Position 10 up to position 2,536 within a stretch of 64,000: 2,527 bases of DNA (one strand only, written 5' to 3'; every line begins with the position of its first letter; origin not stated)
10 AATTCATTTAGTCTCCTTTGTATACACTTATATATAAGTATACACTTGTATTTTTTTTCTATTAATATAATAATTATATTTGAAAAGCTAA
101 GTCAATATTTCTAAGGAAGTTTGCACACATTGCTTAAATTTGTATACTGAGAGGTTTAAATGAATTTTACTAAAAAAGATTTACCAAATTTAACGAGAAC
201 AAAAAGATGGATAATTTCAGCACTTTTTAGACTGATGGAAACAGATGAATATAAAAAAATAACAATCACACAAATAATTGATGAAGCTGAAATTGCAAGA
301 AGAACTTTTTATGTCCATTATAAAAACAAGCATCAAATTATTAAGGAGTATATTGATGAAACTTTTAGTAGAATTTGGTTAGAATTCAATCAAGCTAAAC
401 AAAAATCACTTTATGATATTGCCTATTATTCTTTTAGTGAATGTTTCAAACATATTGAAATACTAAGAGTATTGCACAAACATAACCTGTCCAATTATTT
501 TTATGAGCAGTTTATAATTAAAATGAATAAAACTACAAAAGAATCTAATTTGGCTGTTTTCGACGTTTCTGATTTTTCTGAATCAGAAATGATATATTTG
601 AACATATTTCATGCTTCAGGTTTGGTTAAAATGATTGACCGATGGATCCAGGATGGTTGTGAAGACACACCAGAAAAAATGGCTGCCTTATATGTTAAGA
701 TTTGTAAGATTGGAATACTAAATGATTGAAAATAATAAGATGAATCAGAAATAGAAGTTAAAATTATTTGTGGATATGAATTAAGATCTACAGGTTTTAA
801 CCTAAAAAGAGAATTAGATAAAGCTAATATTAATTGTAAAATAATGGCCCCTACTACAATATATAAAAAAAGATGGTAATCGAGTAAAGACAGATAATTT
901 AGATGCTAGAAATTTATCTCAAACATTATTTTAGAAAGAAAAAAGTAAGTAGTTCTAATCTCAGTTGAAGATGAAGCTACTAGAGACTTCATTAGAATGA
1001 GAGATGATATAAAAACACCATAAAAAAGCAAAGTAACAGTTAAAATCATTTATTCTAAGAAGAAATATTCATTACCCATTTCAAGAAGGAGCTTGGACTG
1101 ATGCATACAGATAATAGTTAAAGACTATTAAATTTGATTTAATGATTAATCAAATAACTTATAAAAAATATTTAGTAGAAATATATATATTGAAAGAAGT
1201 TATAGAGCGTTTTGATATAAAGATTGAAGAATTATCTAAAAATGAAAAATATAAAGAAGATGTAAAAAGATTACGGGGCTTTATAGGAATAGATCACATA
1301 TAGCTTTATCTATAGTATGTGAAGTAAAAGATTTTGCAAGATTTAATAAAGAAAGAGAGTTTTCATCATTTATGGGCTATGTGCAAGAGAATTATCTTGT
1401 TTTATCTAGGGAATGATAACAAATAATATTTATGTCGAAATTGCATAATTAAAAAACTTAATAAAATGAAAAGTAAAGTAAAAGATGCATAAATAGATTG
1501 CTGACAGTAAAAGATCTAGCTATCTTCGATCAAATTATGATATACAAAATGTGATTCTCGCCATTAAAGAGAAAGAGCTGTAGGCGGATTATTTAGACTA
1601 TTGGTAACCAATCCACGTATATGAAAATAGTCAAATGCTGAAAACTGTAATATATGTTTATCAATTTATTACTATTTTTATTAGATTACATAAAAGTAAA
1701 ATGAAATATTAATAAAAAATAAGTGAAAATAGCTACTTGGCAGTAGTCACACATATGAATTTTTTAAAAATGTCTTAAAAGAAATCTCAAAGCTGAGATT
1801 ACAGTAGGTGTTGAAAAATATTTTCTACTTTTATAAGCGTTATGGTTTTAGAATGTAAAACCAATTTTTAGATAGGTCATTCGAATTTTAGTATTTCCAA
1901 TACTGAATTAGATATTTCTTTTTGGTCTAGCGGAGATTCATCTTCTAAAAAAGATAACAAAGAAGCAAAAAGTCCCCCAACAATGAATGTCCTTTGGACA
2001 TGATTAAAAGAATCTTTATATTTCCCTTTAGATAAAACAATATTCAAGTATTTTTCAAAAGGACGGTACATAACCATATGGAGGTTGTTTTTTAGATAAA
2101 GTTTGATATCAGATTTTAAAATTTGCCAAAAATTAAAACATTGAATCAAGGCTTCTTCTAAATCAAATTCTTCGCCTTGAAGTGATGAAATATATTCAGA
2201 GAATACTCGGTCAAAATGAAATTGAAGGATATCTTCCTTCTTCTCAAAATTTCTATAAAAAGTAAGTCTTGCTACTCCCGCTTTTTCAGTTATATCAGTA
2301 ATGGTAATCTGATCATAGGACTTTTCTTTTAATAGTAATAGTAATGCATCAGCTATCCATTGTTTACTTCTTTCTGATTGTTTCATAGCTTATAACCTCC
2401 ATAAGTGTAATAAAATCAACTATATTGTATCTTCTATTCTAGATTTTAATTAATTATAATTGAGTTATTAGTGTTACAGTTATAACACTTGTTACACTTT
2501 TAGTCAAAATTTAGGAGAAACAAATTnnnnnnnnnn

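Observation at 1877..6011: TetR-controlled five-gene operon of unassigned pathway (membrane cyclase-like, flavodoxin-ferredoxin, NTF2-like, lactonase, SDR)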

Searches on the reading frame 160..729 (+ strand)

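Call 3: search_protein_families(library=pfam, proteins=[window:160-729:+], max_evalue=0.01)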
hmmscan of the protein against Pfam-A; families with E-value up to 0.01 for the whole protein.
window:160-729:+ (189 aa): 3 families
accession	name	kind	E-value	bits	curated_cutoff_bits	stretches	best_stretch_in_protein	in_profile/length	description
PF14278.11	TetR_C_8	-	7.4e-08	32.9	26.1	1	92-179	7-98/103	Transcriptional regulator C-terminal region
PF00440.29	TetR_N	-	1.5e-06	28.3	24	1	18-63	1-46/47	Bacterial regulatory proteins, tetR family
PF13022.12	HTH_Tnp_1_2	-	0.0041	17.7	27.9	1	24-77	17-68/122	Helix-turn-helix of insertion element transposase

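Call 5: search_protein_families(library=ncbifam, proteins=[window:160-729:+], max_evalue=0.001)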
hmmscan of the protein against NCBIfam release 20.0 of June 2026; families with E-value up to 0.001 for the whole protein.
window:160-729:+ (189 aa): 6 families
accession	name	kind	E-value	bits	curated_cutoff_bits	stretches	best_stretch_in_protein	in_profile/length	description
TIGR02366.1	DHAK_reg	equivalog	1.4e-13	51.3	129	1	14-181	4-171/176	dihydroxyacetone kinase transcriptional activator DhaS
NF041196.1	ScbR_bind_reg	equivalog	2.6e-06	27.7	150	1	13-81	6-77/191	ScbR family autoregulator-binding transcription factor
NF051852.1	efflux_TF_MtrR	exception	1e-05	25.4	280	1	13-185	10-172/205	multidrug efflux system transcriptional repressor MtrR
TIGR03968.1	mycofact_TetR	equivalog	1.3e-05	24.9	224.9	1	14-81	10-77/190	mycofactocin system transcriptional regulator MftR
NF007949.0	PRK10668.1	equivalog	0.00033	20.2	271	1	12-72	10-70/216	multidrug efflux transporter transcriptional repressor AcrR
NF053878.1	FATransRegFadRBac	equivalog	0.00075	19.3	200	0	17-77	7-67/190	fatty acid metabolism transcriptional regulator FadR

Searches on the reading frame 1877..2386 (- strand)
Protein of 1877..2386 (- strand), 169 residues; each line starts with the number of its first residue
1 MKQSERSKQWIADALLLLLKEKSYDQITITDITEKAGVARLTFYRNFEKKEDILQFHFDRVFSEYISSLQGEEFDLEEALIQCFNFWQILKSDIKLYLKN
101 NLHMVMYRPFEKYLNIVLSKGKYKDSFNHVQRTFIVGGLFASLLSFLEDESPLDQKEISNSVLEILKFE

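Call 3: search_protein_families(library=pfam, proteins=[window:1877-2386:-], max_evalue=0.01)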
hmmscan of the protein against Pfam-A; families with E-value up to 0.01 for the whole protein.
window:1877-2386:- (169 aa): 3 families
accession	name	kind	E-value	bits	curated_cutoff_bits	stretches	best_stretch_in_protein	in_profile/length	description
PF00440.29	TetR_N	-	2.5e-08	34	24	1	13-54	3-44/47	Bacterial regulatory proteins, tetR family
PF13022.12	HTH_Tnp_1_2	-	2.3e-05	24.9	27.9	1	17-105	17-100/122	Helix-turn-helix of insertion element transposase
PF19776.5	DUF6262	-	0.0063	17.1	29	1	3-53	12-60/110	Family of unknown function (DUF6262)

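Call 5: search_protein_families(library=ncbifam, proteins=[window:1877-2386:-], max_evalue=0.001)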
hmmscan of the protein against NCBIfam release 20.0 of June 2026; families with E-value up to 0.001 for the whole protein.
window:1877-2386:- (169 aa): 9 families
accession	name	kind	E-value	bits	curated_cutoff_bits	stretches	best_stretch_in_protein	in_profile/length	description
TIGR02366.1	DHAK_reg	equivalog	7.8e-10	39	129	1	7-68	4-65/176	dihydroxyacetone kinase transcriptional activator DhaS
TIGR03968.1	mycofact_TetR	equivalog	2.6e-09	37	224.9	1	5-70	8-73/190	mycofactocin system transcriptional regulator MftR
NF053878.1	FATransRegFadRBac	equivalog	8.3e-08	32.2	200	1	9-102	6-103/190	fatty acid metabolism transcriptional regulator FadR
NF051852.1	efflux_TF_MtrR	exception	4.8e-06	26.5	280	1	6-122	10-117/205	multidrug efflux system transcriptional repressor MtrR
NF058643.1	TranRegCurRPseudo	equivalog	0.0001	22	300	1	5-90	6-92/193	TetR family transcriptional repressor CurR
NF007949.0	PRK10668.1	equivalog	0.00014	21.5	271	1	2-58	7-63/216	multidrug efflux transporter transcriptional repressor AcrR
NF033703.1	transcr_KstR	equivalog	0.00039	20.1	280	1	3-63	5-64/185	cholesterol catabolism transcriptional regulator KstR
NF008402.0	PRK11202.1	equivalog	0.00041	20.1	151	1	2-51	7-57/211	HTH-type transcriptional repressor FabR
NF037937.1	septum_RefZ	equivalog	0.00053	19.9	180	0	8-77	1-70/195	forespore capture DNA-binding protein RefZ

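Call 78: search_solved_structures(query=window:1877-2386:-, max_evalue=0.001)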
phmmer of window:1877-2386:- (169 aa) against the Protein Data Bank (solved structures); distinct sequences matched with E-value up to 0.001: 21.
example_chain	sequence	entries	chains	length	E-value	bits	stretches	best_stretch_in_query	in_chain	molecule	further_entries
3kkc_A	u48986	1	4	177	1.4e-07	34.9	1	3-94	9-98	TetR family Transcriptional regulator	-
3whb_A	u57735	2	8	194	2.4e-07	34.1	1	1-166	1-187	Fatty acid metabolism regulator protein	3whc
4me9_A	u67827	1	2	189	3.8e-07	33.5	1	7-108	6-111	Transcriptional regulator, TetR family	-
1vi0_A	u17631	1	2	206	4.3e-07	33.3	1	2-166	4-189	transcriptional regulator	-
3c07_A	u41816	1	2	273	3e-06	30.6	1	2-88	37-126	Putative tetR-family transcriptional regulator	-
5gp9_A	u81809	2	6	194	4.2e-06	30.1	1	10-104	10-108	Transcriptional regulator (TetR/AcrR family)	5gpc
5gpa_A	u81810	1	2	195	4.4e-06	30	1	10-104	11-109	Transcriptional regulator (TetR/AcrR family)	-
2iu5_A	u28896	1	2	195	8.6e-06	29.1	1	6-136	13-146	HTH-TYPE DHAKLM OPERON TRANSCRIPTIONAL ACTIVATOR DHAS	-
4mk6_A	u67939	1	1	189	1.2e-05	28.6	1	3-63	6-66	Probable Dihydroxyacetone Kinase Regulator DHSK_reg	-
6el2_A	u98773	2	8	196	1.7e-05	28.1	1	5-109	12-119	Transcriptional regulator TetR family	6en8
2dg7_A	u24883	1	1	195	2.1e-05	27.8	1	8-54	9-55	putative transcriptional regulator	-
6azh_A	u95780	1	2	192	4.9e-05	26.6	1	5-85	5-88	TetR family transcriptional regulator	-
9b7y_A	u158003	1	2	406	7.5e-05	26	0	4-56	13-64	Transcriptional repressor Mce3R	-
2f07_A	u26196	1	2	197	0.00018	24.8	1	3-72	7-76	YvdT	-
2zcm_A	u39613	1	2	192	0.00028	24.2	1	8-97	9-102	Biofilm operon icaABCD HTH-type negative transcriptional regulator icaR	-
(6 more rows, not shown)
